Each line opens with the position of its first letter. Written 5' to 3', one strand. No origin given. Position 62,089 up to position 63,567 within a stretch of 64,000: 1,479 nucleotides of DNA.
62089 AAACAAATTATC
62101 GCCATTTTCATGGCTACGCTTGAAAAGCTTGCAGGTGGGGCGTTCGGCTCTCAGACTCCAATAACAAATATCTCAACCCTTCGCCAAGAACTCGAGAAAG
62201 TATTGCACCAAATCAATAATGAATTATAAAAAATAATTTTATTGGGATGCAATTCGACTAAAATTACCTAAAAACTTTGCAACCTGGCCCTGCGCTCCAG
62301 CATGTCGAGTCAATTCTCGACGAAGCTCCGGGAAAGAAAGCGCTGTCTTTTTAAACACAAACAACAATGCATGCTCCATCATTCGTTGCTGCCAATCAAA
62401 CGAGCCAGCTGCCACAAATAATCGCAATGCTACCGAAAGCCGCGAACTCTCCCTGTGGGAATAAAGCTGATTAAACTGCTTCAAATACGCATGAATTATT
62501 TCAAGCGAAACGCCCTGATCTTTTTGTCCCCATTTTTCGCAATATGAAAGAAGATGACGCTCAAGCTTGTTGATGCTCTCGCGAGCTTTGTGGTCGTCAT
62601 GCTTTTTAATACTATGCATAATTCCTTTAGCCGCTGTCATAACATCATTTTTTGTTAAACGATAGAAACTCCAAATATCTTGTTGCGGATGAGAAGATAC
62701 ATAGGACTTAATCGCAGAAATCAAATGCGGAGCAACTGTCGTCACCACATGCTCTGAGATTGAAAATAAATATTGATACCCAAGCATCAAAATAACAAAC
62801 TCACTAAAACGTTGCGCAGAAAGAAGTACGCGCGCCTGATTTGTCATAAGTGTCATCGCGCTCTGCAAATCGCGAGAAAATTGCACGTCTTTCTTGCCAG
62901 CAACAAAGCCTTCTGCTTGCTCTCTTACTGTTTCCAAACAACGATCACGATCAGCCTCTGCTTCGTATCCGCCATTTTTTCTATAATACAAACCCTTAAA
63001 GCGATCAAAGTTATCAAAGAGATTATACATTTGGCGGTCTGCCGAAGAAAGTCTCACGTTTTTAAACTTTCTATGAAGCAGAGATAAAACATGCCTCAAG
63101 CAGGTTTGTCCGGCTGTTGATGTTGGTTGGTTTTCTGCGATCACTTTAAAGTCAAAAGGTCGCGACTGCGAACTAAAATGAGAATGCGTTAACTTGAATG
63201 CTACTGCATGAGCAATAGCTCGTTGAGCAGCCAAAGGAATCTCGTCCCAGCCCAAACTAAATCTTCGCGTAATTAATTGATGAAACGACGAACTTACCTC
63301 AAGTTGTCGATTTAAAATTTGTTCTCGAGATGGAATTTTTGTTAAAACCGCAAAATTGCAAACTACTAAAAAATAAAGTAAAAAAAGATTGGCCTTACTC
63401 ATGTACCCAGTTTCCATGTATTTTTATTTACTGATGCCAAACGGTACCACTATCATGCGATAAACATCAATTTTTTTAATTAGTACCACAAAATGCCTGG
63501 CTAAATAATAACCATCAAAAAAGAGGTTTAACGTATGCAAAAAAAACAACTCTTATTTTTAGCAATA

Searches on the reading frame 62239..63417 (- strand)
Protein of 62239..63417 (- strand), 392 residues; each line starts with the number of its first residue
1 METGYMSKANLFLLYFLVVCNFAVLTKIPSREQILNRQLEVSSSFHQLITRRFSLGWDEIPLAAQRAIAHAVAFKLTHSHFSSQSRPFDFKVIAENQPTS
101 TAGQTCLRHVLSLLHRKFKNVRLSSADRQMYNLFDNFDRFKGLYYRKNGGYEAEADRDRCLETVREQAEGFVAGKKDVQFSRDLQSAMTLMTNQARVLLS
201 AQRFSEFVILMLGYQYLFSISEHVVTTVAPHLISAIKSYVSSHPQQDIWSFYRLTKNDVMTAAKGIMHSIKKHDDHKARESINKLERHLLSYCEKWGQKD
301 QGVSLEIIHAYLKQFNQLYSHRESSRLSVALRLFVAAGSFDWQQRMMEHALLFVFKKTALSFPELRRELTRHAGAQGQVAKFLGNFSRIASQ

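Call 4: search_protein_families(library=pfam, proteins=[window:62239-63417:-], max_evalue=0.1)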
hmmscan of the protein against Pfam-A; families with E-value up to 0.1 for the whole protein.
window:62239-63417:- (392 aa): 2 families
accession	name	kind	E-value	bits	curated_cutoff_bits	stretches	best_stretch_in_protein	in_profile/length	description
PF21855.1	Treslin_STD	-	0.061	13.7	24.2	0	212-279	9-77/154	Treslin, STD domain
PF13455.12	MUG113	-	0.093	13.8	22.3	0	82-124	17-53/73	Meiotically up-regulated gene 113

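Call 35: search_protein_families(library=ncbifam, proteins=[window:62239-63417:-], max_evalue=0.1)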
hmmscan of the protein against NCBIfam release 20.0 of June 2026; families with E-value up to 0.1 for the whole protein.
window:62239-63417:- (392 aa): 0 families
